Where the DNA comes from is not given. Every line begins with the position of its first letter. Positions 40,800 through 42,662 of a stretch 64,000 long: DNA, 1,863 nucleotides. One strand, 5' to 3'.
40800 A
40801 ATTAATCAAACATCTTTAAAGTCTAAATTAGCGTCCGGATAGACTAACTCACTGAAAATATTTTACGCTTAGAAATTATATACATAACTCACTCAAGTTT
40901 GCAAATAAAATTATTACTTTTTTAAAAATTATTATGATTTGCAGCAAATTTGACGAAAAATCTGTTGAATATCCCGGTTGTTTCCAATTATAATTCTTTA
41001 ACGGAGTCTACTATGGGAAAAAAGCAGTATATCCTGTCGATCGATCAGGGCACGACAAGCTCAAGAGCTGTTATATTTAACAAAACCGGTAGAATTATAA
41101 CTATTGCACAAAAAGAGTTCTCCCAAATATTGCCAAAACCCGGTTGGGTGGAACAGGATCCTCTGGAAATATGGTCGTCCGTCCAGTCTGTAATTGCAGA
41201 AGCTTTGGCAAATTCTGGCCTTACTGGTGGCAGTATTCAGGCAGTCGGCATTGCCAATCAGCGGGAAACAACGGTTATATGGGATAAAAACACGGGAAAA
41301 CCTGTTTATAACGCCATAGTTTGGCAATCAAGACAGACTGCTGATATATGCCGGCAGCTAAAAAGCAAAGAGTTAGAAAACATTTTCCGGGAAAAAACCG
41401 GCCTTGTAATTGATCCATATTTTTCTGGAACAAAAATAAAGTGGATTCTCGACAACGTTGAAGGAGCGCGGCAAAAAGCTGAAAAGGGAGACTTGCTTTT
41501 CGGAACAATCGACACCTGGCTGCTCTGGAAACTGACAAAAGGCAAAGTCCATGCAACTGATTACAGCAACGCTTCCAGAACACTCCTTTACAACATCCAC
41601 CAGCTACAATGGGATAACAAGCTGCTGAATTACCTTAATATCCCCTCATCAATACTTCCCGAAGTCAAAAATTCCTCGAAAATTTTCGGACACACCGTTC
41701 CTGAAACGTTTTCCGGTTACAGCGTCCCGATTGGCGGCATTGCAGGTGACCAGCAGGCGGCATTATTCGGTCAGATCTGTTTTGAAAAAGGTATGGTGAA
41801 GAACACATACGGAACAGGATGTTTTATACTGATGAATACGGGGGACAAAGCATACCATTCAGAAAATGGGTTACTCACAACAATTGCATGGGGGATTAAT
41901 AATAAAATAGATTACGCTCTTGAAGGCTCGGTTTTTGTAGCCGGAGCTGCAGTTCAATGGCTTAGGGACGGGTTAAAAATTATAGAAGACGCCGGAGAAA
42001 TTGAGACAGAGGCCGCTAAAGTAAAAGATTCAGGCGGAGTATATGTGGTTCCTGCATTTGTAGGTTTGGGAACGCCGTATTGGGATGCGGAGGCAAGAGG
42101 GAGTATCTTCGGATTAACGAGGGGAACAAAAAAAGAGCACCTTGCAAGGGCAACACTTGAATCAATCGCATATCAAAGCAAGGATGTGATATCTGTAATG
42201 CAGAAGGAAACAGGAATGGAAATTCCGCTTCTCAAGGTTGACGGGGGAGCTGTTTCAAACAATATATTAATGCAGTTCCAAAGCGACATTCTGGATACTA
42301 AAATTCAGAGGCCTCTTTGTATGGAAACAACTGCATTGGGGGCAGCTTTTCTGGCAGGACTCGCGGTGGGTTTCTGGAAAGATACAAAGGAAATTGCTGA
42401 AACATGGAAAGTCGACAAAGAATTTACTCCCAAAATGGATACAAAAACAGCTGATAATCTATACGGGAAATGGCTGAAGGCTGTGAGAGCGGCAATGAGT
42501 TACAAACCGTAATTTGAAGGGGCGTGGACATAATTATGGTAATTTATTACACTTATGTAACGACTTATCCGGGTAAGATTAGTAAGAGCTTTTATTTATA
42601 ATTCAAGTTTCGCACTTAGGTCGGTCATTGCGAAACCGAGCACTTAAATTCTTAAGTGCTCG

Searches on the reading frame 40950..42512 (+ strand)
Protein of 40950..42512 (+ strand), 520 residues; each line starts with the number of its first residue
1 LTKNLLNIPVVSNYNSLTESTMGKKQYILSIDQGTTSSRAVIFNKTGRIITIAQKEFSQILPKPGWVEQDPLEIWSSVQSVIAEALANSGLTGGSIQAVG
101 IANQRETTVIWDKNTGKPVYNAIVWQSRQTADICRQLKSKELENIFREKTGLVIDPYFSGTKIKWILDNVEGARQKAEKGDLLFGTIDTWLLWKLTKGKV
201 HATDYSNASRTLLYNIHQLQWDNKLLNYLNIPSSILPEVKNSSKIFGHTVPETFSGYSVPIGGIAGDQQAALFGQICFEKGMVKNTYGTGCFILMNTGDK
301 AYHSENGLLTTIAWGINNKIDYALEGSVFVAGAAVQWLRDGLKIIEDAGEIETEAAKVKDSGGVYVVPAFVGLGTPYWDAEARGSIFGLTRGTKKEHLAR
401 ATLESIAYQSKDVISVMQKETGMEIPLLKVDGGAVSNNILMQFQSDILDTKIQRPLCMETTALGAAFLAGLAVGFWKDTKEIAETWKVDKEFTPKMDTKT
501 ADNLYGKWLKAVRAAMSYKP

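Call 11: search_protein_families(library=pfam, proteins=[window:40950-42512:+], max_evalue=0.01)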
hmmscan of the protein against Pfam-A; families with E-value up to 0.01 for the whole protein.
window:40950-42512:+ (520 aa): 3 families
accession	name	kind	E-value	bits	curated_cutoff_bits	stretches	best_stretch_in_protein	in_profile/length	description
PF00370.27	FGGY_N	-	5.3e-84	282.1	28.8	1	27-274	1-245/245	FGGY family of carbohydrate kinases, N-terminal domain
PF02782.22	FGGY_C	-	2.3e-43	148.7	27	1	284-472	2-197/198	FGGY family of carbohydrate kinases, C-terminal domain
PF01869.26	BcrAD_BadFG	-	0.00033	20.7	31.5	0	31-104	3-75/271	BadF/BadG/BcrA/BcrD ATPase family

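Call 47: search_protein_families(library=phrogs, proteins=[L011:1629-2678:+], max_evalue=0.01)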
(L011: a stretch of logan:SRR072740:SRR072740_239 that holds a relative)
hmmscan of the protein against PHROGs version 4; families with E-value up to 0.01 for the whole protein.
L011:1629-2678:+ (349 aa): 4 families
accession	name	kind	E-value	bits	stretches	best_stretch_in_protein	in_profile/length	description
phrog_1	-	integration and excision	4.3e-51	175.9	1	8-323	112-387/611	integrase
phrog_216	-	integration and excision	2e-18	67.5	1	152-328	12-179/301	integrase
phrog_7244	-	integration and excision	1.9e-08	34.9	1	89-245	74-225/263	integrase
phrog_12766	-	unknown function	0.00012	22.9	1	17-76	19-76/82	-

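Call 87: search_protein_families(library=ncbifam, proteins=[P0081], max_evalue=0.01)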
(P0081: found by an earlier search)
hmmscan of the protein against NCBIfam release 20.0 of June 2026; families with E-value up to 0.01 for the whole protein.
P0081 (410 aa): 9 families
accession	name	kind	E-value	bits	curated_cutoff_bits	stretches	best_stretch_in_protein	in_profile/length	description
TIGR02224.1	recomb_XerC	equivalog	4.4e-21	75.5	335.15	1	109-363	15-269/295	tyrosine recombinase XerC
TIGR02225.1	recomb_XerD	equivalog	6.5e-20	71.6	329.6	1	108-363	14-266/290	site-specific tyrosine recombinase XerD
NF040815.2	recomb_XerA_Arch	equivalog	1.1e-18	67.8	220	1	109-363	14-246/263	site-specific tyrosine recombinase/integron integrase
NF001399.0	PRK00283.1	subfamily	3.7e-15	55.9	279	1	102-362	18-274/300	tyrosine recombinase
TIGR02249.1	integrase_gron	subfamily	2.7e-09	36.8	265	2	111-255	18-154/315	integron integrase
NF003462.0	PRK05084.1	equivalog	4.5e-08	32.2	267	1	227-364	205-337/360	tyrosine recombinase XerS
NF002331.0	PRK01287.1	subfamily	3.6e-07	29.5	371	1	150-364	95-305/365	site-specific tyrosine recombinase XerC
NF011946.0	PRK15417.1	equivalog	2.7e-05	23.5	435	0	198-256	115-170/337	integron integrase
NF007370.0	PRK09870.1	subfamily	0.00021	21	221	1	189-359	3-167/200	tyrosine-type DNA invertase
